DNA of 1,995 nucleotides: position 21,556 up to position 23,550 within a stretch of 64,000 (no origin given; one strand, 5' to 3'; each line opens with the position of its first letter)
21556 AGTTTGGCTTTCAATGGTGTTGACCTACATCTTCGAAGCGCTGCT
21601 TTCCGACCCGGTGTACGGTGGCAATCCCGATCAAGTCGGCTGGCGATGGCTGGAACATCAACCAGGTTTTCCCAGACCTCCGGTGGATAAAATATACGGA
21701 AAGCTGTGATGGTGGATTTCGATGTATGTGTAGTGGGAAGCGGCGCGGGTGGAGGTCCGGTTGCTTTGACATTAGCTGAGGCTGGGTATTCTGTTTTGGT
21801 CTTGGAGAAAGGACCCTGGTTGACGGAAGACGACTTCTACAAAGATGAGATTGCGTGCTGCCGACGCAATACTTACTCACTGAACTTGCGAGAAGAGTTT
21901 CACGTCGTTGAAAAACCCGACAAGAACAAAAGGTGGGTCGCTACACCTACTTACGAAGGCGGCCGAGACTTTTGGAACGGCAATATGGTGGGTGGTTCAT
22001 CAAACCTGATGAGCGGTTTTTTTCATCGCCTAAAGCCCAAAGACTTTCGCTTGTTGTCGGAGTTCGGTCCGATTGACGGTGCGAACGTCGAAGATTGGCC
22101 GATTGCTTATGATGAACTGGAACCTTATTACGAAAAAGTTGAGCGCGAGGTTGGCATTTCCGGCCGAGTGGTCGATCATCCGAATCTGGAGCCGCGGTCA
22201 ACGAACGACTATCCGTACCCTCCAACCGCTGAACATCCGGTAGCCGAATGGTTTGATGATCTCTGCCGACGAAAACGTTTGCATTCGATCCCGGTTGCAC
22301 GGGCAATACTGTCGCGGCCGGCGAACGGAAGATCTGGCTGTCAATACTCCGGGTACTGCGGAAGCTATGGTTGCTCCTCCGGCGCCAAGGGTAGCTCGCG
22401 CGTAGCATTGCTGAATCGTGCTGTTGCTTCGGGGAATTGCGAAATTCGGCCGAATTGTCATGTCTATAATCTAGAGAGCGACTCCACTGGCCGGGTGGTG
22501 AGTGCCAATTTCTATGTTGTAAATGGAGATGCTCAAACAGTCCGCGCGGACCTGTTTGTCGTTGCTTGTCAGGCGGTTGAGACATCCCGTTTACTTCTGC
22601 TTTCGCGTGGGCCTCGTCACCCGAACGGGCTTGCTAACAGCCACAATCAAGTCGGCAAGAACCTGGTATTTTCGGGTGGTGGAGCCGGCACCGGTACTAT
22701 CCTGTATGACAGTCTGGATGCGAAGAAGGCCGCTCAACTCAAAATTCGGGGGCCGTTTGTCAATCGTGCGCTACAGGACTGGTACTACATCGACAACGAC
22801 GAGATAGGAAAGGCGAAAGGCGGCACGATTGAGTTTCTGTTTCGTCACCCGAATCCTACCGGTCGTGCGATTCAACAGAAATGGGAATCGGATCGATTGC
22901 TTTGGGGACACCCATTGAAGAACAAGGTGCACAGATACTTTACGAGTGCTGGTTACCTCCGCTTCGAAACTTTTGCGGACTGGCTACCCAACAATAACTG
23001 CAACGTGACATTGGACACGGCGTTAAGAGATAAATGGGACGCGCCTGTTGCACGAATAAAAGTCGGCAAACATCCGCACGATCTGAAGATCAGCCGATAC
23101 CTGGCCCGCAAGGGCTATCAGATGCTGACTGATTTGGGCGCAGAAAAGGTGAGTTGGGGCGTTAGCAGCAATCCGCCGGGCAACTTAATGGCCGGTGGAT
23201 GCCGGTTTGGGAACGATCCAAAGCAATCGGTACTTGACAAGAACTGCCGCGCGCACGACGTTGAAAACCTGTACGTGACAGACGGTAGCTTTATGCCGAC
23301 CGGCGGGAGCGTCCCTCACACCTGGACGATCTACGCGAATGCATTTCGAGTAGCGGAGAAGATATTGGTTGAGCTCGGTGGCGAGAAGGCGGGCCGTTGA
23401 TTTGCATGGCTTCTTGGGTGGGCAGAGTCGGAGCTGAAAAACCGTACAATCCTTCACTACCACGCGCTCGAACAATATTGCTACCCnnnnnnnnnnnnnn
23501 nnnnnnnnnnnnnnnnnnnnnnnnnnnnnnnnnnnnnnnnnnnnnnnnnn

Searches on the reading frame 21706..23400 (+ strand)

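Call 49: search_protein_families(library=pfam, proteins=[window:21706-23400:+], max_evalue=0.001)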
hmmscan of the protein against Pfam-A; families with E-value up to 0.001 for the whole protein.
window:21706-23400:+ (564 aa): 8 families
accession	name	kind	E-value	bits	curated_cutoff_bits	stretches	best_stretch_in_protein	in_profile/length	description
PF05199.19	GMC_oxred_C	-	1.2e-21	78.1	24.6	1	428-546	1-139/139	GMC oxidoreductase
PF00732.25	GMC_oxred_N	-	1.8e-12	48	23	1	210-321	109-214/218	GMC oxidoreductase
PF01266.30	DAO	-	1.9e-06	28.1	27.9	1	6-38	1-33/353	FAD dependent oxidoreductase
PF01494.25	FAD_binding_3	-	5.5e-06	26.3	22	0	5-39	2-36/349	FAD binding domain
PF00890.30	FAD_binding_2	-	7.8e-06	25.8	20.4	1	6-37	1-32/414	FAD binding domain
PF07992.20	Pyr_redox_2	-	0.0002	21.3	26.1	0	5-40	1-37/291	Pyridine nucleotide-disulphide oxidoreductase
PF13450.12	NAD_binding_8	-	0.00064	20.4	21.9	0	9-37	1-29/68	NAD(P)-binding Rossmann-like domain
PF12831.13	FAD_oxidored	-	0.00081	19.2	27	0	6-39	1-34/416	FAD dependent oxidoreductase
